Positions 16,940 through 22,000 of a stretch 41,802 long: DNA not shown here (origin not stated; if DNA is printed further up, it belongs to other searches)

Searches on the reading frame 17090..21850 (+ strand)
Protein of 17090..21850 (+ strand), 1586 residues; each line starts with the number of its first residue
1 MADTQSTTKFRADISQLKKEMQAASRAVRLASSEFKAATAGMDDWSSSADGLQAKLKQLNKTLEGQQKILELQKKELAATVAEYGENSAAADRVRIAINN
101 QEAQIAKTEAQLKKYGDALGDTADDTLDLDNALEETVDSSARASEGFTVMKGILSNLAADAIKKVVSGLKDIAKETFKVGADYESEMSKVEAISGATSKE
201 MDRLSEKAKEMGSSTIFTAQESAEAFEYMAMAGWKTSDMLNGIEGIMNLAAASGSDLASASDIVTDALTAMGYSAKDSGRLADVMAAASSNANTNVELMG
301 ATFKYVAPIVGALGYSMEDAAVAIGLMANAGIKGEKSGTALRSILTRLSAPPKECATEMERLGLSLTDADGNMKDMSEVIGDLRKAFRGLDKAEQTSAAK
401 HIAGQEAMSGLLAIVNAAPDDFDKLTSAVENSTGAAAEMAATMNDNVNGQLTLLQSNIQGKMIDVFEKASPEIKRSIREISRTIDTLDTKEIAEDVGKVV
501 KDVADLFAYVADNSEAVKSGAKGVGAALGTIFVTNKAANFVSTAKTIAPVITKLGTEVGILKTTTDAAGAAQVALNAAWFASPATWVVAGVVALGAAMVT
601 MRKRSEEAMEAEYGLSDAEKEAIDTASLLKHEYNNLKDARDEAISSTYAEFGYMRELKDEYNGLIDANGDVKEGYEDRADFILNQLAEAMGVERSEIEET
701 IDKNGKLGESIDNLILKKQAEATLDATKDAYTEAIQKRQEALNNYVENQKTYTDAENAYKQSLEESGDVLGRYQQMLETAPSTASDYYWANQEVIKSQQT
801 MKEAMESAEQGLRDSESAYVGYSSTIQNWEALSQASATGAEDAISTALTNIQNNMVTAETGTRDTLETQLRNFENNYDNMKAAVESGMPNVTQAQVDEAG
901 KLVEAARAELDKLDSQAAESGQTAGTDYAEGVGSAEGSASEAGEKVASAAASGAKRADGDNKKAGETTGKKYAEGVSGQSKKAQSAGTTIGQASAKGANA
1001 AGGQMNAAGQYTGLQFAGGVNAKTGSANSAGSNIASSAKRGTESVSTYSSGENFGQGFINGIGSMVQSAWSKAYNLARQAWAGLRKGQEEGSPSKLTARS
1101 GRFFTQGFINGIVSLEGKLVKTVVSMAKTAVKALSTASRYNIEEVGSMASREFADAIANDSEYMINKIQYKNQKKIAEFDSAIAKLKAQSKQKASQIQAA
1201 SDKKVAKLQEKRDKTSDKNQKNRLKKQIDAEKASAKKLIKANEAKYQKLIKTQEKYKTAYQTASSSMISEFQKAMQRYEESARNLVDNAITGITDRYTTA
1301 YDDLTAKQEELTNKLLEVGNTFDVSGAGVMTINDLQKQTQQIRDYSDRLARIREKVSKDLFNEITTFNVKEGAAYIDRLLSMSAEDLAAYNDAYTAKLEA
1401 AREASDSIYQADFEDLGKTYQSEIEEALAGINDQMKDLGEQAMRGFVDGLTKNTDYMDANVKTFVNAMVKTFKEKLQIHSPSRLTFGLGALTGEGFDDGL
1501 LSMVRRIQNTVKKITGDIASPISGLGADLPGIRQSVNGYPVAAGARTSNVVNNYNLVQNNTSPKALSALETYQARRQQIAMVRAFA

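Call 104: search_protein_families(library=phrogs, proteins=[window:17090-21850:+], max_evalue=0.00001)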
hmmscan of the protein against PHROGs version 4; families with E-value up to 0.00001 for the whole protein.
window:17090-21850:+ (1586 aa): 30 families (the best 25 are shown)
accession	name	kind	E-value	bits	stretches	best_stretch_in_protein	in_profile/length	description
phrog_1533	-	tail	1.8e-139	467.6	1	7-643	11-696/1688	tail length tape measure protein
phrog_19074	-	unknown function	3e-132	443.9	1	13-501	20-475/1384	-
phrog_5218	-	unknown function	4.3e-132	443.7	2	74-802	137-844/1599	-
phrog_1272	-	tail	2.2e-130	437.7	2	6-617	85-692/1606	tail length tape measure protein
phrog_4704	-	tail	3.9e-116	390.2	1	7-501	12-537/625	tail length tape measure protein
phrog_16692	-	unknown function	2e-86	292.4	1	146-577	148-591/1107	-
phrog_5493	-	tail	4.7e-85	287.8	3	164-461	54-354/1102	tail length tape measure protein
phrog_28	-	tail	5.3e-80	271.4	1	20-597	111-672/1228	tail length tape measure protein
phrog_991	-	tail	2.1e-71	242.1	1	9-600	146-672/1966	tail length tape measure protein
phrog_9696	-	tail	3.9e-69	234.6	1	165-547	66-443/1415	tail length tape measure protein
phrog_58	-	tail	8.3e-65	220.9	3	1-601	170-645/1544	tail length tape measure protein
phrog_167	-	tail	4e-59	201.5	2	86-622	194-650/1555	tail length tape measure protein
phrog_1293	-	tail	8.3e-55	187.2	1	13-917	16-918/1424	tail length tape measure protein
phrog_38390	-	tail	1.1e-43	150.5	1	175-467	55-340/1029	tail length tape measure protein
phrog_28420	-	tail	4.3e-43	148.5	1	175-555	53-407/906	tail length tape measure protein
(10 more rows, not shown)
